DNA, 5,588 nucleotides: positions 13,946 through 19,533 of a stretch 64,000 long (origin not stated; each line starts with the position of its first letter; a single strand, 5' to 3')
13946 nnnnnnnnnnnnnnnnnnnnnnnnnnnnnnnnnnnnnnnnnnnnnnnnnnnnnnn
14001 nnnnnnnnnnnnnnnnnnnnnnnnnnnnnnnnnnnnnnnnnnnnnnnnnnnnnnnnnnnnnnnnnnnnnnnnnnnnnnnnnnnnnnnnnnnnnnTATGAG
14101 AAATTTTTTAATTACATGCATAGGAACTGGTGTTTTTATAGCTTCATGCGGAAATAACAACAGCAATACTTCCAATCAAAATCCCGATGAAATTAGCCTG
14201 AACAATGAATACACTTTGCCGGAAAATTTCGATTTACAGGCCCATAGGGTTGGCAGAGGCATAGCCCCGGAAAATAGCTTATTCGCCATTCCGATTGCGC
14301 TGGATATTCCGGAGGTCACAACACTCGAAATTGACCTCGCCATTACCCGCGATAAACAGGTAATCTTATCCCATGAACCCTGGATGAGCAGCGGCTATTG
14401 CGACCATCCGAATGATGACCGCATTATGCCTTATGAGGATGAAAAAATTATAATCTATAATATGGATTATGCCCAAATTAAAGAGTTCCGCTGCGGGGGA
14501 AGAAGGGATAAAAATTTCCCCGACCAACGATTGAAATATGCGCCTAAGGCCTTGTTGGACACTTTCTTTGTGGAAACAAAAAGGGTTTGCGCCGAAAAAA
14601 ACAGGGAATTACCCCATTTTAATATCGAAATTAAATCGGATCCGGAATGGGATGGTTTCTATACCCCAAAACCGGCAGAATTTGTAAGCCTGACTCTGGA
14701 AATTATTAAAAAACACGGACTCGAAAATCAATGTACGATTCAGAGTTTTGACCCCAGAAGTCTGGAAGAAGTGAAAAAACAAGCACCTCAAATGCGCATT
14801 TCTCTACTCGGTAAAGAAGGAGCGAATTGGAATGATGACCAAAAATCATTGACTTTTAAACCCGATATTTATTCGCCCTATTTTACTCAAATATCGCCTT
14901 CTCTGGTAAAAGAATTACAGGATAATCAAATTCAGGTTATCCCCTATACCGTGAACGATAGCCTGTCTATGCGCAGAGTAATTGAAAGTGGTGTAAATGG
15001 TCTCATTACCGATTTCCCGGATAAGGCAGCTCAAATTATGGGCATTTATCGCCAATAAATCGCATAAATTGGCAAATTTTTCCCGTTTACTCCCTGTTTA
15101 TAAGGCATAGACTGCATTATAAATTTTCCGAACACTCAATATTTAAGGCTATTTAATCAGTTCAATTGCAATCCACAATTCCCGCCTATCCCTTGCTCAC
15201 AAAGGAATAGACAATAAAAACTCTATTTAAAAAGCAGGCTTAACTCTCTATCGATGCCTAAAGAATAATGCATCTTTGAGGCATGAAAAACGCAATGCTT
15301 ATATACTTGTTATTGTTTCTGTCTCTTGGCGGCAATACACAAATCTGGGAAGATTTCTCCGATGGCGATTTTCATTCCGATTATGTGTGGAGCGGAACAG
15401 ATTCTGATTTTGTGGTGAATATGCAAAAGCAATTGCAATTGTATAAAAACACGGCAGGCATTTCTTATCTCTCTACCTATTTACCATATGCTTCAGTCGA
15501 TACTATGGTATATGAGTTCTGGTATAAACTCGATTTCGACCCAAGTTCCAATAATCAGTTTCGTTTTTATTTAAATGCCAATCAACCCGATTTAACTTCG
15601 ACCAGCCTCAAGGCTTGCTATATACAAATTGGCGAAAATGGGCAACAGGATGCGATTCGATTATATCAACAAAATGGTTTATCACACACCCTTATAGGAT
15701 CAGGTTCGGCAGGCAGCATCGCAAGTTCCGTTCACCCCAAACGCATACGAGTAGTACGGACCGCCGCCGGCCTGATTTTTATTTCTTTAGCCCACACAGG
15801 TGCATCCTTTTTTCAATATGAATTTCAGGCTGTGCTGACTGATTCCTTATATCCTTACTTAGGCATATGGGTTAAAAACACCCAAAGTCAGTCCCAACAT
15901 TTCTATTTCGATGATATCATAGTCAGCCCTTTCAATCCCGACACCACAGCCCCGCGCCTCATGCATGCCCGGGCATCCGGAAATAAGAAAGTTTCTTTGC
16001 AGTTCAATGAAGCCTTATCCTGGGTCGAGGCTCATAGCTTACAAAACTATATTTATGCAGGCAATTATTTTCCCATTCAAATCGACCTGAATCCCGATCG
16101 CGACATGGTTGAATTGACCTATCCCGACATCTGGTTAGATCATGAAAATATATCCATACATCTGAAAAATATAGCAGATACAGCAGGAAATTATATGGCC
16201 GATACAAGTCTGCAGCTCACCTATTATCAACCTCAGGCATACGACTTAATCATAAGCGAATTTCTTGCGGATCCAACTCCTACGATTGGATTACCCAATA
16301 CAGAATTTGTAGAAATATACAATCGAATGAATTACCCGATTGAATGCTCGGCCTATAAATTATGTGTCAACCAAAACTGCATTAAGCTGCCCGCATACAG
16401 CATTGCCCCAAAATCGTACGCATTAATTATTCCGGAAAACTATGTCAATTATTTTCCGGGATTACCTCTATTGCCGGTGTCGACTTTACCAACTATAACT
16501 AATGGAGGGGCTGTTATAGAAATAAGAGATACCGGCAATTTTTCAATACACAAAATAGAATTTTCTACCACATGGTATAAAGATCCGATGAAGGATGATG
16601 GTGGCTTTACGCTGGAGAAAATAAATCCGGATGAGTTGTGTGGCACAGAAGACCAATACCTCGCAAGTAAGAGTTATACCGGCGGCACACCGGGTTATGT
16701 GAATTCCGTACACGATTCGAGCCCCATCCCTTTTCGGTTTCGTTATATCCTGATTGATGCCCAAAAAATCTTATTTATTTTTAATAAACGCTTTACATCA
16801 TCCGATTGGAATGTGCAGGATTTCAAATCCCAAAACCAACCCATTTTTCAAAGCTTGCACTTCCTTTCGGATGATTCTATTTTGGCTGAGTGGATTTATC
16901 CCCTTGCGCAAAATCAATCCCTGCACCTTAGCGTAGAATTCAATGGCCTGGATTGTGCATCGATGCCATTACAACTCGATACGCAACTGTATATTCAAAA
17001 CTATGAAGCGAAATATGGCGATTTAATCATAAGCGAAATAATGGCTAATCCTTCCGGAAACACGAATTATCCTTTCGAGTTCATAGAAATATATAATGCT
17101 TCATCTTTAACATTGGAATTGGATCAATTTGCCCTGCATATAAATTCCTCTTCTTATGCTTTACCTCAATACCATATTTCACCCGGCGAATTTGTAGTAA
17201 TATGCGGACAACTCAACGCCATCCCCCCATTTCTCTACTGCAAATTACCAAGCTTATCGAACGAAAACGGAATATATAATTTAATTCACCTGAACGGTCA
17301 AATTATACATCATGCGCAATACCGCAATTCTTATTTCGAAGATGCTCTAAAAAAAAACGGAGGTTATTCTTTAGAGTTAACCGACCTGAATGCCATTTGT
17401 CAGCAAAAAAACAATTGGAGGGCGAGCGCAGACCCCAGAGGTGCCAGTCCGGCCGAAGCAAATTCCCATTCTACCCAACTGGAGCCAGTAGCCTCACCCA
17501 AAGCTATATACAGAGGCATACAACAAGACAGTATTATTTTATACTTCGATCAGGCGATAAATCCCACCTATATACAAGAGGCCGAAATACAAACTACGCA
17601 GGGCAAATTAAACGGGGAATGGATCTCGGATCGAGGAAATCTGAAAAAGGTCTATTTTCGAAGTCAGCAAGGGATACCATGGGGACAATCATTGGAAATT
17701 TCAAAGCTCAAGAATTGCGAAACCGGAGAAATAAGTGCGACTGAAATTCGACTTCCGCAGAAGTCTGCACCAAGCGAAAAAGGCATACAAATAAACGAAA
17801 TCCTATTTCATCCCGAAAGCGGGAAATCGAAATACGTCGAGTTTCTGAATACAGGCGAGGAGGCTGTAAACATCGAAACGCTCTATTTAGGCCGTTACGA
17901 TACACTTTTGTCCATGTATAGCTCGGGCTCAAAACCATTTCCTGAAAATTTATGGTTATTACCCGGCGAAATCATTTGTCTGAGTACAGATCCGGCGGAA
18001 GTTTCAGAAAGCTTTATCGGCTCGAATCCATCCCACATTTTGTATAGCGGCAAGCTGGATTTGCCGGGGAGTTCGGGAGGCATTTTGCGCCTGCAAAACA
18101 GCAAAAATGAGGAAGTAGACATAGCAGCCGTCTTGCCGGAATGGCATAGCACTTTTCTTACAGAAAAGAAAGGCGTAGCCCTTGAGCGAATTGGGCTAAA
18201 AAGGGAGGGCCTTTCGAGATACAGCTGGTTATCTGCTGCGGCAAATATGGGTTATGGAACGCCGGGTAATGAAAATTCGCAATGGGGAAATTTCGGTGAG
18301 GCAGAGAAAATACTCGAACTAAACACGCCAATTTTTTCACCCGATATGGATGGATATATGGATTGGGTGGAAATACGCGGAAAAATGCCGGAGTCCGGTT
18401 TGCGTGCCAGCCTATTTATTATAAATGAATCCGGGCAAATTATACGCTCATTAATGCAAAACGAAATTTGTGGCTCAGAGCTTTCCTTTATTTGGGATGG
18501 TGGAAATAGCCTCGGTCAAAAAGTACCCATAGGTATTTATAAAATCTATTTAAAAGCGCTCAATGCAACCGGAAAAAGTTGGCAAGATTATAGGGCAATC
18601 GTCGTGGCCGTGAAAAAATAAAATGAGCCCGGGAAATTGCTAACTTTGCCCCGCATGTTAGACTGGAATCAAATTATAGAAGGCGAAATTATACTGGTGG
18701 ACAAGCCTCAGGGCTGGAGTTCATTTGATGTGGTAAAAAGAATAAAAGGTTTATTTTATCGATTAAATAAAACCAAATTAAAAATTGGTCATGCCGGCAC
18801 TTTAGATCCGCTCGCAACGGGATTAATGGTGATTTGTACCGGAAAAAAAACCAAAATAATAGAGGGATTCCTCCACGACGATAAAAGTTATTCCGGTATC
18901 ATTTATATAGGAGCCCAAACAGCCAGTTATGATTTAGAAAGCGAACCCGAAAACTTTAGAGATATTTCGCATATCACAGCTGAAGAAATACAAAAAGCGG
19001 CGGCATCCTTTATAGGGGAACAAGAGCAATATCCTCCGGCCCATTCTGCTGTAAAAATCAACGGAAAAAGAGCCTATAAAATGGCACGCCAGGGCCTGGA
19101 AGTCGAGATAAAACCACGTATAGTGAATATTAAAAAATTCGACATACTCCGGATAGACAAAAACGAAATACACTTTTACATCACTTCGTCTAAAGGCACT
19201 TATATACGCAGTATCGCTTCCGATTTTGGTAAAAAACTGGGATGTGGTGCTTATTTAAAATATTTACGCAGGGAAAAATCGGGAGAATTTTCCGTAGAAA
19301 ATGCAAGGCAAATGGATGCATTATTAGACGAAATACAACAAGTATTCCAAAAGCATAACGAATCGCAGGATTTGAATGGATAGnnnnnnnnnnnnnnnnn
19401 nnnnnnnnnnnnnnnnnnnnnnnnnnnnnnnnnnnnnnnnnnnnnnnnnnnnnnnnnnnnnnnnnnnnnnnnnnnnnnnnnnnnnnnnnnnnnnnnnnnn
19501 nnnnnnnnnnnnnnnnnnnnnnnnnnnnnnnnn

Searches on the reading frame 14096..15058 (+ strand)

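Call 50: search_protein_families(library=pfam, max_evalue=0.00001, proteins=[window:14096-15058:+])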
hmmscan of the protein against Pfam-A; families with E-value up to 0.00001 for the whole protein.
window:14096-15058:+ (320 aa): 1 family
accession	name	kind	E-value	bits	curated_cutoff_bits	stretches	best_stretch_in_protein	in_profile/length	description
PF03009.23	GDPD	-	8.5e-27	95.2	23.6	1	50-310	1-244/244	Glycerophosphoryl diester phosphodiesterase family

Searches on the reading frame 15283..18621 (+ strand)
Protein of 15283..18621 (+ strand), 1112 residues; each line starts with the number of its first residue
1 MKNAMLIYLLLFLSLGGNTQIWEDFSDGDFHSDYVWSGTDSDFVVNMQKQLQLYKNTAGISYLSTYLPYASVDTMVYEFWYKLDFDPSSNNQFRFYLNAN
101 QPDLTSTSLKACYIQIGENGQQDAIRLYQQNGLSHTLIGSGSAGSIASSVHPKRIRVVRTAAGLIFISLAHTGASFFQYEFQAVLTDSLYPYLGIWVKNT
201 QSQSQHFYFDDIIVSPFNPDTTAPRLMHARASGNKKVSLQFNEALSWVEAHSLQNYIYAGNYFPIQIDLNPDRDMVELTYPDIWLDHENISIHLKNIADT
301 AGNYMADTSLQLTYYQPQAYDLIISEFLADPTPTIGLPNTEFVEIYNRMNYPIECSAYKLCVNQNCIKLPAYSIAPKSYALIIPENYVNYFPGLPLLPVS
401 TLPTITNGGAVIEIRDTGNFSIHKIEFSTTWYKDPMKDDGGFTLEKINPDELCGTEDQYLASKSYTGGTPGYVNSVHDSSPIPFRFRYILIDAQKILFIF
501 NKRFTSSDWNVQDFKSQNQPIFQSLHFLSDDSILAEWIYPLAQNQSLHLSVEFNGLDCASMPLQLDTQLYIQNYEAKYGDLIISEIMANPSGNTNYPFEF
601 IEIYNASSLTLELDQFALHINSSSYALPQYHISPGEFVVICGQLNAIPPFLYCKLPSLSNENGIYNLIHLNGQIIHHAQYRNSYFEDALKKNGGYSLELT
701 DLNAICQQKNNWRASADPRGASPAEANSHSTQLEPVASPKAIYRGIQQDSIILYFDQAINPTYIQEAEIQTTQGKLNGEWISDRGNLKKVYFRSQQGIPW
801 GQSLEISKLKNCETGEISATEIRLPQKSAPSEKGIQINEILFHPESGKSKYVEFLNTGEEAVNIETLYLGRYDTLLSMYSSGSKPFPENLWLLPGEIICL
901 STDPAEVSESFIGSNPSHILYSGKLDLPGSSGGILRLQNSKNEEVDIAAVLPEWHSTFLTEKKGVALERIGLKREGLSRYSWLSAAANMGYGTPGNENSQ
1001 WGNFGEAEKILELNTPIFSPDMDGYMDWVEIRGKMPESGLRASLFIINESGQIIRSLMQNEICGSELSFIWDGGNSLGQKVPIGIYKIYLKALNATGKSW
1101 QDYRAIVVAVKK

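Call 74: search_protein_families(library=pfam, max_evalue=0.00001, proteins=[window:15283-18621:+])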
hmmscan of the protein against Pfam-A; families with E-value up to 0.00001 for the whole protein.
window:15283-18621:+ (1112 aa): 1 family
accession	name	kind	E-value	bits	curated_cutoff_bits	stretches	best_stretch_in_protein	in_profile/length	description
PF00932.25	LTD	-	1.1e-26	93.7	34.3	1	576-643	3-70/109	Lamin Tail Domain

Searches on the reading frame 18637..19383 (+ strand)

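Call 50: search_protein_families(library=pfam, max_evalue=0.00001, proteins=[window:18637-19383:+])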
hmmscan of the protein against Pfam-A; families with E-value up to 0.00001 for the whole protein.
window:18637-19383:+ (248 aa): 2 families
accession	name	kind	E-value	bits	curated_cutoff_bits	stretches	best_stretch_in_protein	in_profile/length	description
PF01509.24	TruB_N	-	1.3e-50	172.1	27.3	1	46-190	6-149/149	TruB family pseudouridylate synthase (N terminal domain)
PF16198.10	TruB_C_2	-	5.1e-09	36.6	29.3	1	191-236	1-46/66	tRNA pseudouridylate synthase B C-terminal domain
